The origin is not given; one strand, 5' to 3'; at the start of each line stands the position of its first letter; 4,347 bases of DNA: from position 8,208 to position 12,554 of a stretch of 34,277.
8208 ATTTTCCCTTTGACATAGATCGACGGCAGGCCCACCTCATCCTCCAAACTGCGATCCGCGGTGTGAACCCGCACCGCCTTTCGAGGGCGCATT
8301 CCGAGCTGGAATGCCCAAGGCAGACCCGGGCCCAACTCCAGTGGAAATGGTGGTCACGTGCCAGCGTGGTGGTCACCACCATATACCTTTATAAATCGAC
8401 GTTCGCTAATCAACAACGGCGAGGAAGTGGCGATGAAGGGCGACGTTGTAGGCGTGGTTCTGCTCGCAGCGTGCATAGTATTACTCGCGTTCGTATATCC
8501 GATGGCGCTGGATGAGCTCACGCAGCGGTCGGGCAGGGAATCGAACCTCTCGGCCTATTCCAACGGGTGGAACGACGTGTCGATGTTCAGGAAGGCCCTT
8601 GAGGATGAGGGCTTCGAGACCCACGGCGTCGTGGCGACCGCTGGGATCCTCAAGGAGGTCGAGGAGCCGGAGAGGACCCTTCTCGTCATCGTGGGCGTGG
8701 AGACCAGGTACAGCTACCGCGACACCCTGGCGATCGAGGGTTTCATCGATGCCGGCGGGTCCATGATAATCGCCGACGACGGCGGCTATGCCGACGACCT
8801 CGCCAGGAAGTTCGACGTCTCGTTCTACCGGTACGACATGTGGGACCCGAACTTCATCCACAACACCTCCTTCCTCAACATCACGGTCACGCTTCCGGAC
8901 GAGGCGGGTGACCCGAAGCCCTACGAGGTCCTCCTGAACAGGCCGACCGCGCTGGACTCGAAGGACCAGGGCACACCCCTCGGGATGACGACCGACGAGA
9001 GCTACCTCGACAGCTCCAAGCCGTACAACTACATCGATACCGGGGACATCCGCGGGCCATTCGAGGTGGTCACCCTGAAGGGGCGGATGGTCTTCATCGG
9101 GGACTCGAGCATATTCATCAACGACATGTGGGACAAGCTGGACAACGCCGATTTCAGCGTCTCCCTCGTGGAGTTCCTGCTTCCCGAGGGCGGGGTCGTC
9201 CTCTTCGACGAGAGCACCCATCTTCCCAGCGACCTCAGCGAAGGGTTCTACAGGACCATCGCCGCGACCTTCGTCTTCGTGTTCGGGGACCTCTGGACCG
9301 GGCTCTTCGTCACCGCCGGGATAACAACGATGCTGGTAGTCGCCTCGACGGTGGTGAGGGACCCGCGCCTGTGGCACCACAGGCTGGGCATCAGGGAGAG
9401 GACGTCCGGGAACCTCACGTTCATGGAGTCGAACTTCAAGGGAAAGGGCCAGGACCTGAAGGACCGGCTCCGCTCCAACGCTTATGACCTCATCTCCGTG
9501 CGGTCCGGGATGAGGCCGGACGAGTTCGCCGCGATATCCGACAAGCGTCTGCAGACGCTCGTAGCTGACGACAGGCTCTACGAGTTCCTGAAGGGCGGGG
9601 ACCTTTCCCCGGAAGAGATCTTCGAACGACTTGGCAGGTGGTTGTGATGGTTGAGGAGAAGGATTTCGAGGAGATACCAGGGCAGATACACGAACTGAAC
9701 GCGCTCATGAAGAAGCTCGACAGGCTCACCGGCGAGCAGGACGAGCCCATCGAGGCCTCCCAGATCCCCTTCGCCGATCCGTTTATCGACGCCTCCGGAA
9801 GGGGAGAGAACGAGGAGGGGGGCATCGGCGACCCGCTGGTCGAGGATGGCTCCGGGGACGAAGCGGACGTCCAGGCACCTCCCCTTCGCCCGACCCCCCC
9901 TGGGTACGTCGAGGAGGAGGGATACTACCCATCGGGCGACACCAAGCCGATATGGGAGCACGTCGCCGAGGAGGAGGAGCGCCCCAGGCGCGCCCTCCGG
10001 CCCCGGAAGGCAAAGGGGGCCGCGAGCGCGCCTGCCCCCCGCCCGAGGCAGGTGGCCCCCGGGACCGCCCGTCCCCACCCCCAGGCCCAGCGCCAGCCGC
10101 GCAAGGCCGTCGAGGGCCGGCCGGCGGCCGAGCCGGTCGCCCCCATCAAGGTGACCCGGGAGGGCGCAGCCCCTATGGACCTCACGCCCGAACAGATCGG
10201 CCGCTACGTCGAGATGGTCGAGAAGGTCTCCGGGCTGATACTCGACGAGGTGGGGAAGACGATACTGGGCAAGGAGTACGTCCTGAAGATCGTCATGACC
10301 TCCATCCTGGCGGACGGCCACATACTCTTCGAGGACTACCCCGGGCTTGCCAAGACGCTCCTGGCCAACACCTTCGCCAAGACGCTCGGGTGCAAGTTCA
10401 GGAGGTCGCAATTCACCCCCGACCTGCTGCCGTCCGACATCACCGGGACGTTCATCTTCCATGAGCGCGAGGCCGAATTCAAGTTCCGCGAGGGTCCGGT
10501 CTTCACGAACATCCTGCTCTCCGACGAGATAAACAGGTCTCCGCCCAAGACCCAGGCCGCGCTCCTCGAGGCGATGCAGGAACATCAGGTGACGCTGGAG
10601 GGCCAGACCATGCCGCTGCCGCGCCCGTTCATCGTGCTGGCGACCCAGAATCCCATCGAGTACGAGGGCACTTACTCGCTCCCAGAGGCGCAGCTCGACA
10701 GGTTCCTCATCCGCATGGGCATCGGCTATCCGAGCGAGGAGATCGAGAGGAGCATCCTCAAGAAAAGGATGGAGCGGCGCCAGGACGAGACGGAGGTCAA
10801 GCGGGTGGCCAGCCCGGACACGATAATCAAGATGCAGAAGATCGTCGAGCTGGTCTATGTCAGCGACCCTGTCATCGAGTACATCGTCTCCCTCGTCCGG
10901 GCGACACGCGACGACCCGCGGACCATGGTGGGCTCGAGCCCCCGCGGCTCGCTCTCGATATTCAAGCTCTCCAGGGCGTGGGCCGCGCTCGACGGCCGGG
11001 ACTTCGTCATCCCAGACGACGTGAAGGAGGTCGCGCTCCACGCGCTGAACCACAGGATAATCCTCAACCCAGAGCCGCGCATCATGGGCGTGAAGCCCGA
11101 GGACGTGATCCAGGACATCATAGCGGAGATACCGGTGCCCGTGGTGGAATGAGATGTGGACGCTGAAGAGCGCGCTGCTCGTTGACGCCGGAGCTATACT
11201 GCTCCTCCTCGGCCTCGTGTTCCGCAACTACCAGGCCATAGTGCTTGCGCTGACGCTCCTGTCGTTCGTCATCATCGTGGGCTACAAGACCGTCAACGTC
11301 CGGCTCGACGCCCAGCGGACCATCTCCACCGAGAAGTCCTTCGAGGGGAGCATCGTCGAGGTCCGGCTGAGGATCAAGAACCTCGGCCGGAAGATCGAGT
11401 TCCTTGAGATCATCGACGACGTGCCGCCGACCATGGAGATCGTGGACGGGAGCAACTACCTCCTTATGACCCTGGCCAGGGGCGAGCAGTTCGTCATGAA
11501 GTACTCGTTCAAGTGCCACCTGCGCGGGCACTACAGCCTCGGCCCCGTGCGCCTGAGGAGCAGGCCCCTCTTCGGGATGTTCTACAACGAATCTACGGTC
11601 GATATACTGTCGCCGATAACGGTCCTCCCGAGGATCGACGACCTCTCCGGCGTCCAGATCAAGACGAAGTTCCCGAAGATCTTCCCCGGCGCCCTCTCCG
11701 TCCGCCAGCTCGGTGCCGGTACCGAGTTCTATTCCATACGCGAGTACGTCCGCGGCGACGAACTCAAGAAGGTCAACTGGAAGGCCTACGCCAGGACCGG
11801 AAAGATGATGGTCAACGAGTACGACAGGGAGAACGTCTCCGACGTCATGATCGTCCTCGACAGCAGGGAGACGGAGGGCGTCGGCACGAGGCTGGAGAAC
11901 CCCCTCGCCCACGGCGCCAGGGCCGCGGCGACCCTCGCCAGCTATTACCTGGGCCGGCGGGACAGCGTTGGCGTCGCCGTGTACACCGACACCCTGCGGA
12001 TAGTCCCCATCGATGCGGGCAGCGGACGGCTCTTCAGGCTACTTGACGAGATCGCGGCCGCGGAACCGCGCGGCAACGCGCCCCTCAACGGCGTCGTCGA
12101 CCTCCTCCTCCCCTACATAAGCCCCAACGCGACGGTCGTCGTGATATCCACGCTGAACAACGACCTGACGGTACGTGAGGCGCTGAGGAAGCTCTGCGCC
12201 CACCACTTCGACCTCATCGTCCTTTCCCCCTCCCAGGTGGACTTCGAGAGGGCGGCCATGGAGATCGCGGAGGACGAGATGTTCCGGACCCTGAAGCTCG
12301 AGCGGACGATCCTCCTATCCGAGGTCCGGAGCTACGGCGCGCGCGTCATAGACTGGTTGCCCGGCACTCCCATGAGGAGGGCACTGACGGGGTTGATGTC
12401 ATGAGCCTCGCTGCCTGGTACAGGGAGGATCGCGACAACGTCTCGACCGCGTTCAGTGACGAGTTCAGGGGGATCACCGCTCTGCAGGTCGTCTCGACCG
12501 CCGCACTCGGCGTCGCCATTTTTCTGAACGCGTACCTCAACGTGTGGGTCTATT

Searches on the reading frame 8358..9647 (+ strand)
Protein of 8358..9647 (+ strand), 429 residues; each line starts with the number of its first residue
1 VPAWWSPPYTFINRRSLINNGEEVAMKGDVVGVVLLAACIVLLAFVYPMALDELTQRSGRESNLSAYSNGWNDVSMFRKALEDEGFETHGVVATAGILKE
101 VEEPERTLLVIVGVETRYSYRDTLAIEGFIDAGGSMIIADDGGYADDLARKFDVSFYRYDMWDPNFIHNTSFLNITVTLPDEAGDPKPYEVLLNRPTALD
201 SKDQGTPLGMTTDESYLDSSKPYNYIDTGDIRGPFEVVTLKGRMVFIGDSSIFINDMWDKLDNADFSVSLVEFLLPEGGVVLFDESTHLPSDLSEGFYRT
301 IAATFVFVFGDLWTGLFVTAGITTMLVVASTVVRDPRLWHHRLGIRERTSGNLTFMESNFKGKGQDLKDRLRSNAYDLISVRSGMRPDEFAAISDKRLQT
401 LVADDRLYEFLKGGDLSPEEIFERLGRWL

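Call 54: search_protein_families(library=pfam, proteins=[window:8358-9647:+], max_evalue=0.00001)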
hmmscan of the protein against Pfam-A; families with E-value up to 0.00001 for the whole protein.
window:8358-9647:+ (429 aa): 1 family
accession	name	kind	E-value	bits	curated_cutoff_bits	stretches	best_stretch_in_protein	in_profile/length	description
PF14258.12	DUF4350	-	1.7e-10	41.9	30.4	1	67-270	2-180/181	Domain of unknown function (DUF4350)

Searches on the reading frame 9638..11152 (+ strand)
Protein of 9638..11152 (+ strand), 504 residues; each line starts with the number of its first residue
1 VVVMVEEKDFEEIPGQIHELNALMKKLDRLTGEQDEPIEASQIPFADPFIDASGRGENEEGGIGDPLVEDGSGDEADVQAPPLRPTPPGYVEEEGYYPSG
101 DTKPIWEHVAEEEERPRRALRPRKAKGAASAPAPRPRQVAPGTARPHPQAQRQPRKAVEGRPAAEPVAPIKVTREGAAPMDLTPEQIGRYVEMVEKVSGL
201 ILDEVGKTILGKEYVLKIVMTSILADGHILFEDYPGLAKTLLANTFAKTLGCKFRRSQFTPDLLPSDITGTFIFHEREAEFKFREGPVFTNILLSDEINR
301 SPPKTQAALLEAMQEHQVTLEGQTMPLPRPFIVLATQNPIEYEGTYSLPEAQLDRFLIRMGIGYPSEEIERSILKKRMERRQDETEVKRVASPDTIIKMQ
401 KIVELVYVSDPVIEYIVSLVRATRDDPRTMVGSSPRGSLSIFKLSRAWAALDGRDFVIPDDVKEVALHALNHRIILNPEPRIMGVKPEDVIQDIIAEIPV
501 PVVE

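Call 54: search_protein_families(library=pfam, proteins=[window:9638-11152:+], max_evalue=0.00001)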
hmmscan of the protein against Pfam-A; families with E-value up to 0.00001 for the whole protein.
window:9638-11152:+ (504 aa): 4 families
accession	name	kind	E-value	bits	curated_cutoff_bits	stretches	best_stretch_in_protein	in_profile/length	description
PF07726.17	AAA_3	-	7.7e-63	210.7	27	1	228-358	1-131/131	ATPase family associated with various cellular activities (AAA)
PF17863.7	AAA_lid_2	-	2.5e-23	82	22.7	1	421-494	1-74/74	AAA lid domain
PF07728.20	AAA_5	-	2.4e-09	37.8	22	1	235-356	8-139/139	AAA domain (dynein-related subfamily)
PF20030.5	bpMoxR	-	3.4e-08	33.3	27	1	201-400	6-204/205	MoxR domain in the MoxR-vWA-beta-propeller ternary systems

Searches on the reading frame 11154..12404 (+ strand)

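Call 54: search_protein_families(library=pfam, proteins=[window:11154-12404:+], max_evalue=0.00001)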
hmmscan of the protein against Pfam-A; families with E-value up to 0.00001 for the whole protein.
window:11154-12404:+ (416 aa): 1 family
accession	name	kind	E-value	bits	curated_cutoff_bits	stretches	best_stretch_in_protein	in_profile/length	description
PF01882.25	DUF58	-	9.2e-22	77.7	23.4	1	195-356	2-168/216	Protein of unknown function DUF58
